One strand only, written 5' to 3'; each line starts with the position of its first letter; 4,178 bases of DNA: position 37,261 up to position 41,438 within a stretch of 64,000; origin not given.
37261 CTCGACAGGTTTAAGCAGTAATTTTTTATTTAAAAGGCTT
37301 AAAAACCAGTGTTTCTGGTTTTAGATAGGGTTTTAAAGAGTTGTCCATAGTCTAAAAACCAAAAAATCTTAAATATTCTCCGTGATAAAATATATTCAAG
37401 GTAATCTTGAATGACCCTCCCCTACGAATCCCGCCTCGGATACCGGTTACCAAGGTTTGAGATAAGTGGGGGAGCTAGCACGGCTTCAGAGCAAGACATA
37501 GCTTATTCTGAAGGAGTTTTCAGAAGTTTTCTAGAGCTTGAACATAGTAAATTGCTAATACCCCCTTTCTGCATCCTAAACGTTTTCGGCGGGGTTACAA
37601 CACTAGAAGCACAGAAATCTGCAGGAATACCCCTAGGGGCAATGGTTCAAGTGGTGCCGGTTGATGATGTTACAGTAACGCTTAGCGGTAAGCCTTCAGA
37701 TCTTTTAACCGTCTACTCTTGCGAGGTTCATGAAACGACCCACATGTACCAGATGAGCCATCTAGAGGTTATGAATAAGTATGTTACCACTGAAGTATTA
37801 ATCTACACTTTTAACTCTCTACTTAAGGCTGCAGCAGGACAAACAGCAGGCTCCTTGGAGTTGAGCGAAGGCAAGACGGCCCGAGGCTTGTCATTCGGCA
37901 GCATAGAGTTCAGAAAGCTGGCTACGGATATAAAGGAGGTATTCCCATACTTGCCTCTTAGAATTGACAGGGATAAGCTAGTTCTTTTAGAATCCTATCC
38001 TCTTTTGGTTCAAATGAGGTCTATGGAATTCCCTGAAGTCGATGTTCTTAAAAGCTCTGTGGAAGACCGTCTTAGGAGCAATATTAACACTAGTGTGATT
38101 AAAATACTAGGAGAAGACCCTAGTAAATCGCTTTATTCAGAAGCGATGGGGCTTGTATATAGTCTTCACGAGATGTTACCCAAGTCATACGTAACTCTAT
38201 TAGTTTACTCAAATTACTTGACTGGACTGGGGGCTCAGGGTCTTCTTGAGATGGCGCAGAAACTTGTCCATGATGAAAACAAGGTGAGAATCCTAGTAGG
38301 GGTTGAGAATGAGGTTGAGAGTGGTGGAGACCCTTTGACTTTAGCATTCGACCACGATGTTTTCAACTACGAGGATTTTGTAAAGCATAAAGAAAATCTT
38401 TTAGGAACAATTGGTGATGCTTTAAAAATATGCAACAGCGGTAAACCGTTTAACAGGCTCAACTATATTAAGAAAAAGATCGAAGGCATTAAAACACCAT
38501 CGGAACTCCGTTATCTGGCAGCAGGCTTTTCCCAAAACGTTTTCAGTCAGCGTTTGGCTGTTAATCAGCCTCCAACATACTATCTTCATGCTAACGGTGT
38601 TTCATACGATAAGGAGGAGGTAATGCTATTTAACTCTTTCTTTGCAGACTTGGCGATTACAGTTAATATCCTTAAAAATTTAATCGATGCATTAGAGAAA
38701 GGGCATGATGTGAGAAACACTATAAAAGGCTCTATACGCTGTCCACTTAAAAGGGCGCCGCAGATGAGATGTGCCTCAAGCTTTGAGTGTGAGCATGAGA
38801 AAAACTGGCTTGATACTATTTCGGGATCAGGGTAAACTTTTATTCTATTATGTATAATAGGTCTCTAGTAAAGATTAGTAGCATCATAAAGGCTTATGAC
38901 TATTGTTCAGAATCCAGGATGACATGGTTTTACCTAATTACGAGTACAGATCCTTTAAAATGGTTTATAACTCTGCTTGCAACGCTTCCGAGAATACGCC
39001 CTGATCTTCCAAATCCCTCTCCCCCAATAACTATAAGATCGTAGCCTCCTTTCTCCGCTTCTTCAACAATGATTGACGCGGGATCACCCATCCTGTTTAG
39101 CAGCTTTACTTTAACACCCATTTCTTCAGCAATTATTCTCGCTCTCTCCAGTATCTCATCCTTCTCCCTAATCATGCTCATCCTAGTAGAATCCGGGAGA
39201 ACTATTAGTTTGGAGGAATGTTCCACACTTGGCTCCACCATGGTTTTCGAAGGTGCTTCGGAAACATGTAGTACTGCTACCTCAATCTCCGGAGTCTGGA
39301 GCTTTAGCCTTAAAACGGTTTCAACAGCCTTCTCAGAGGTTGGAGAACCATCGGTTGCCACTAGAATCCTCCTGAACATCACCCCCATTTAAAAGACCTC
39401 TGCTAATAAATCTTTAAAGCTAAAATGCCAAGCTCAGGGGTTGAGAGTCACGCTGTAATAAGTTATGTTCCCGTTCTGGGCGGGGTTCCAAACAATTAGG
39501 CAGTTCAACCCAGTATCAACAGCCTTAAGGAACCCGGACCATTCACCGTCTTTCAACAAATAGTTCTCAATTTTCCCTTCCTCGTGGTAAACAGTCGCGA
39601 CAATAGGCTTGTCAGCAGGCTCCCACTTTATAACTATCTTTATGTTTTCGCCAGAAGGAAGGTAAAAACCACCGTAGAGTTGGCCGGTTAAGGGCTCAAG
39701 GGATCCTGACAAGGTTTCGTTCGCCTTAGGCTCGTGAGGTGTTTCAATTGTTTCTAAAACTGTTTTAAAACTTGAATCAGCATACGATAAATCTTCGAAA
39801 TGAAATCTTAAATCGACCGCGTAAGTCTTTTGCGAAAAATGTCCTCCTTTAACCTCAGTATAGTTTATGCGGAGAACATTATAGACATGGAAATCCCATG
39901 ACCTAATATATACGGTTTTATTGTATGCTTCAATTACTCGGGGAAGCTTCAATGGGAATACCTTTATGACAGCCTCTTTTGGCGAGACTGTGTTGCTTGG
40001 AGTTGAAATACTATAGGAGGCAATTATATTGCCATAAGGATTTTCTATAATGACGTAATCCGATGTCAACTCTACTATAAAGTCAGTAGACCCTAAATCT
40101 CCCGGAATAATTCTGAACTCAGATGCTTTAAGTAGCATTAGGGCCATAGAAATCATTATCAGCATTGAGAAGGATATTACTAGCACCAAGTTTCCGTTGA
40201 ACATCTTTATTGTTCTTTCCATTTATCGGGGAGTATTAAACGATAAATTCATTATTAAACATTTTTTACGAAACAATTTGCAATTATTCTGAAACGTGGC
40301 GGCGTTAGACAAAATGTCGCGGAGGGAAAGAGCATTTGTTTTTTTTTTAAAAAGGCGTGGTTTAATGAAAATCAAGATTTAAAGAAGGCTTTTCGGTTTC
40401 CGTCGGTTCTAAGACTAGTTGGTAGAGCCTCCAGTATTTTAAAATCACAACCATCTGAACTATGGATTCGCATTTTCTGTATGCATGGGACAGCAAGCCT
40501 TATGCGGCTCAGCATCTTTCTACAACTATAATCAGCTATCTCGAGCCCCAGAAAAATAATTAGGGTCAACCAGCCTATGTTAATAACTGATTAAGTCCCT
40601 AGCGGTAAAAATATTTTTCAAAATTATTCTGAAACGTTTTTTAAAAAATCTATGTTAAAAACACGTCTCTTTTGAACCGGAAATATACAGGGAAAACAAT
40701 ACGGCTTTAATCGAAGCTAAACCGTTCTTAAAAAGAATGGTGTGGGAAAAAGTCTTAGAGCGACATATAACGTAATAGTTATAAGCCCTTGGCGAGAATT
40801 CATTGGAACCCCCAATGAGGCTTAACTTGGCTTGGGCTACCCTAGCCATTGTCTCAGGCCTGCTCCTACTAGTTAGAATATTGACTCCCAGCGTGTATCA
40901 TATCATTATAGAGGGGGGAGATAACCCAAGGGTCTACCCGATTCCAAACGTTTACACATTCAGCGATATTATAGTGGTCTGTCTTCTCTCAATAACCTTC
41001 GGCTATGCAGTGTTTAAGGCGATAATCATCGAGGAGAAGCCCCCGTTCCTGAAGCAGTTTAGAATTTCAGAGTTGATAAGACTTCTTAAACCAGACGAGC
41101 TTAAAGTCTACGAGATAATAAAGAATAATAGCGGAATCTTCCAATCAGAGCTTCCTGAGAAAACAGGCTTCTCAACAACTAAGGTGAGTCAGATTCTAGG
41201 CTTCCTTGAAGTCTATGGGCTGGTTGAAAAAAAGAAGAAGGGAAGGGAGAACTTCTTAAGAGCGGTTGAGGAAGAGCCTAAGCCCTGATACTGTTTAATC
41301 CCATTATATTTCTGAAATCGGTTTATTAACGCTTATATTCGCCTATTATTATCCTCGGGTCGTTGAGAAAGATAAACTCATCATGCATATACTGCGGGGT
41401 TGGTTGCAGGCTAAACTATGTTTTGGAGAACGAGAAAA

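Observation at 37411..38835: Orphan 474-aa protein with metzincin-spaced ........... and a C-terminal Cys cluster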

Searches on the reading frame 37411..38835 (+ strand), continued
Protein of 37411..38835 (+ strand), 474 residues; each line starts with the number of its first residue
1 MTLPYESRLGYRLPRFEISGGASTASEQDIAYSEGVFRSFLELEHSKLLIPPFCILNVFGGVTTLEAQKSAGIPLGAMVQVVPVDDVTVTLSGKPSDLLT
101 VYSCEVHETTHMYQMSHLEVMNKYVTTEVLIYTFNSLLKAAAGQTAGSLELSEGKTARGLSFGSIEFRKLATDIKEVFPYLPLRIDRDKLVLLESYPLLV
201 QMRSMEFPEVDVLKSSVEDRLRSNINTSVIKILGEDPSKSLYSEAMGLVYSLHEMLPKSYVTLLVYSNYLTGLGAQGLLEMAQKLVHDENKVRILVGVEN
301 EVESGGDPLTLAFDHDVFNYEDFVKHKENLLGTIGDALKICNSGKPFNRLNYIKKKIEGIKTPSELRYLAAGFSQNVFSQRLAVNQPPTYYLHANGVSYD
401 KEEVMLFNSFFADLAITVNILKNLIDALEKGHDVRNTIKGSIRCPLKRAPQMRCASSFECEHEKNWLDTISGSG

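Call 67: search_solved_structures(query=A7, max_evalue=1)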
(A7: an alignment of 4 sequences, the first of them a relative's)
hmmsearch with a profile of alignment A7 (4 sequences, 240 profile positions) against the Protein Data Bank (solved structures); distinct sequences matched with E-value up to 1: 2.
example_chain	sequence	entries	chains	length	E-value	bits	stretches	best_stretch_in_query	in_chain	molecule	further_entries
9dzw_A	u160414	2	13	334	0.19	14.3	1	77-198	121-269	CalC6_3 with DHR extension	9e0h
9b0x_A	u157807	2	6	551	0.59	12.7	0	6-60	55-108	ATP synthase subunit alpha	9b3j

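Call 72: find_related_loci(query=A4, collection=metagenome_contigs, flank=8000)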
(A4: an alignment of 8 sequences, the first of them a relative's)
Query A4 (453 aa) in metagenome_contigs; peptide patterns used: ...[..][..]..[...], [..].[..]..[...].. (x = any residue, [..] = any of these).
110 stretches matched a pattern; 3 encode a relative of the query (tblastn E <= 1e-3); 3 distinct loci.
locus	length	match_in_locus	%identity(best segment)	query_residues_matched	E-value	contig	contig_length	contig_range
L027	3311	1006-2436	34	2-453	1e-74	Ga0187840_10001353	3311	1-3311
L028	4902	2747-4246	32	2-453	3e-65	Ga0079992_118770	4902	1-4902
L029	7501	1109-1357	42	371-453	1e-21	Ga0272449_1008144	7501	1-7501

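Call 75: find_related_loci(query=A3, collection=viral_contigs, flank=8000)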
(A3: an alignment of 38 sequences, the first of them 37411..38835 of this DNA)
Query A3 (474 aa) in viral_contigs; peptide patterns used: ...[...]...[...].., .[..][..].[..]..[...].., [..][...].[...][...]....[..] (x = any residue, [..] = any of these).
171 stretches matched a pattern, but none encodes a relative of the query by tblastn (E <= 1e-3).

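Call 76: search_dna_similar(query=window:37411-38835:+, collection=phages, mode=protein, max_evalue=0.01)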
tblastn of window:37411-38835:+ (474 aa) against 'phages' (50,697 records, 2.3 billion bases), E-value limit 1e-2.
No match.
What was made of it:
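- Tried and rejected: Mobile-element or viral origin: no relatives in IMG/VR or in GenBank phages (calls 75, 76).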

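Call 82: find_encoding_contigs(protein=P0002, flank=10000, max_places=1)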
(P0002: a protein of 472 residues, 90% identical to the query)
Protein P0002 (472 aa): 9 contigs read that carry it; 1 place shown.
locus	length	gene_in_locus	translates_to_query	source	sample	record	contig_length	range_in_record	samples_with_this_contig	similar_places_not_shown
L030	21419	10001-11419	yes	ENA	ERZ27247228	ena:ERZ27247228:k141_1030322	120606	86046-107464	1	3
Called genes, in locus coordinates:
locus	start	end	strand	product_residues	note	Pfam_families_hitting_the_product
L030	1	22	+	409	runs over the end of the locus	PF01306:LacY_symp (faint), PF12832:MFS_1_like, PF07690:MFS_1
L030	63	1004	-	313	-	PF00248:Aldo_ket_red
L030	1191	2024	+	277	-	PF02830:V4R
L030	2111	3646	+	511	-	PF00232:Glyco_hydro_1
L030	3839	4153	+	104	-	PF00578:AhpC-TSA, PF08534:Redoxin, PF00085:Thioredoxin, PF13905:Thioredoxin_8 (weak)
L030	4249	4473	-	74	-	-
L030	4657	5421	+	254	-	PF00037:Fer4 (faint), PF12801:Fer4_5, PF13187:Fer4_9 (weak), PF13237:Fer4_10 (weak)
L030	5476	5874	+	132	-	PF13298:LigD_N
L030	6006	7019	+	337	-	PF04041:Glyco_hydro_130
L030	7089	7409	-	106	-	PF01022:HTH_5, PF13412:HTH_24 (weak), PF13601:HTH_34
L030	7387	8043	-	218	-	-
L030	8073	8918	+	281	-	PF00005:ABC_tran, PF13304:AAA_21 (faint)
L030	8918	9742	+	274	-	-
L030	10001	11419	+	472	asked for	-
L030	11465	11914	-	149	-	PF00582:Usp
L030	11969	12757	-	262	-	-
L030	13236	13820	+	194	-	PF24034:DUF7343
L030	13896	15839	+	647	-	PF04879:Molybdop_Fe4S4, PF00384:Molybdopterin, PF01568:Molydop_binding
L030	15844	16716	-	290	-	PF01061:ABC2_membrane, PF12698:ABC2_membrane_3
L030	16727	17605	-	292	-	-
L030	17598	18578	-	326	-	PF00005:ABC_tran, PF13304:AAA_21 (faint), PF13732:DrrA1-3_C (weak)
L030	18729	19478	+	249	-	PF02219:MTHFR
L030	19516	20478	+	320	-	PF01717:Meth_synt_2, PF08267:Meth_synt_1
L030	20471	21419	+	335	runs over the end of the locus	PF01717:Meth_synt_2, PF08267:Meth_synt_1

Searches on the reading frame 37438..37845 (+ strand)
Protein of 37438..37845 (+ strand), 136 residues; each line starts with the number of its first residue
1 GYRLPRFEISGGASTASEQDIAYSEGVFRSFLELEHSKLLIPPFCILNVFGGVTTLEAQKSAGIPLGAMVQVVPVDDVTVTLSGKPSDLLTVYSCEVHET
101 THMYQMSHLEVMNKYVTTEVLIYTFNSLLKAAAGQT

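Call 57: search_solved_structures(query=A5, max_evalue=10, show_alignments=5)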
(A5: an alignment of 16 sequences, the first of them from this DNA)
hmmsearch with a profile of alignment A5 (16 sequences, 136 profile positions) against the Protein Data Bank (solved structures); distinct sequences matched with E-value up to 10: 1.
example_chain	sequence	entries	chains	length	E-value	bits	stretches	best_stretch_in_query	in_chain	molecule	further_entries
9kao_A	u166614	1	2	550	0.053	16.6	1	19-121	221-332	CTP synthase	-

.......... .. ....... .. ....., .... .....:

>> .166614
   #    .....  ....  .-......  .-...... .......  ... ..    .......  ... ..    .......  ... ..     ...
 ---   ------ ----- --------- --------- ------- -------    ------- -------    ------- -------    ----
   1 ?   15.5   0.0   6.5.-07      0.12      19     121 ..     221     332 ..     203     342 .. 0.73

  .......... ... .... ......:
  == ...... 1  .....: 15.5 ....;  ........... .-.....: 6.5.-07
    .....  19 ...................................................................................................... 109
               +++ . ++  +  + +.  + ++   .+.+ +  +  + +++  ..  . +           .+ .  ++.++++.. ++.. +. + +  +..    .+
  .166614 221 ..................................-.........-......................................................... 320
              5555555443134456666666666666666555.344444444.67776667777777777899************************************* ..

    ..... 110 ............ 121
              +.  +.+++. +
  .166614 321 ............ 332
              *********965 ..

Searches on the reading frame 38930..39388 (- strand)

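Call 68: search_protein_families(library=pfam, proteins=[window:38930-39388:-], max_evalue=0.001)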
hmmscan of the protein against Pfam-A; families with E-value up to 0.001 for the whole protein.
window:38930-39388:- (152 aa): 1 family
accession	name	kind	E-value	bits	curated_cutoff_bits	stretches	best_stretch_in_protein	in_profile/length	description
PF00582.32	Usp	-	5e-27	95.6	24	1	4-152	1-141/141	Universal stress protein family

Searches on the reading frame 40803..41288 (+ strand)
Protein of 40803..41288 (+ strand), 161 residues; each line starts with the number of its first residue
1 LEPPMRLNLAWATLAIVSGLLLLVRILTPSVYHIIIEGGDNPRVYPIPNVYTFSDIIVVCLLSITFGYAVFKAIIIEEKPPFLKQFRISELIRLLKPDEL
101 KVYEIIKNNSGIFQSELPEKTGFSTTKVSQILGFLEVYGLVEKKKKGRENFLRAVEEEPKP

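Call 68: search_protein_families(library=pfam, proteins=[window:40803-41288:+], max_evalue=0.001)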
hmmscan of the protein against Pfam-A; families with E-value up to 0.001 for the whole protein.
window:40803-41288:+ (161 aa): 2 families
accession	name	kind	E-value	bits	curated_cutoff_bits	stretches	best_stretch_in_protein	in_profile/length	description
PF24034.1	DUF7343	-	1.3e-10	41.4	27.6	1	97-153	3-60/62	Domain of unknown function (DUF7343)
PF01978.25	TrmB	-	0.00021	21.5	25.6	1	95-156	6-66/68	Sugar-specific transcriptional regulator TrmB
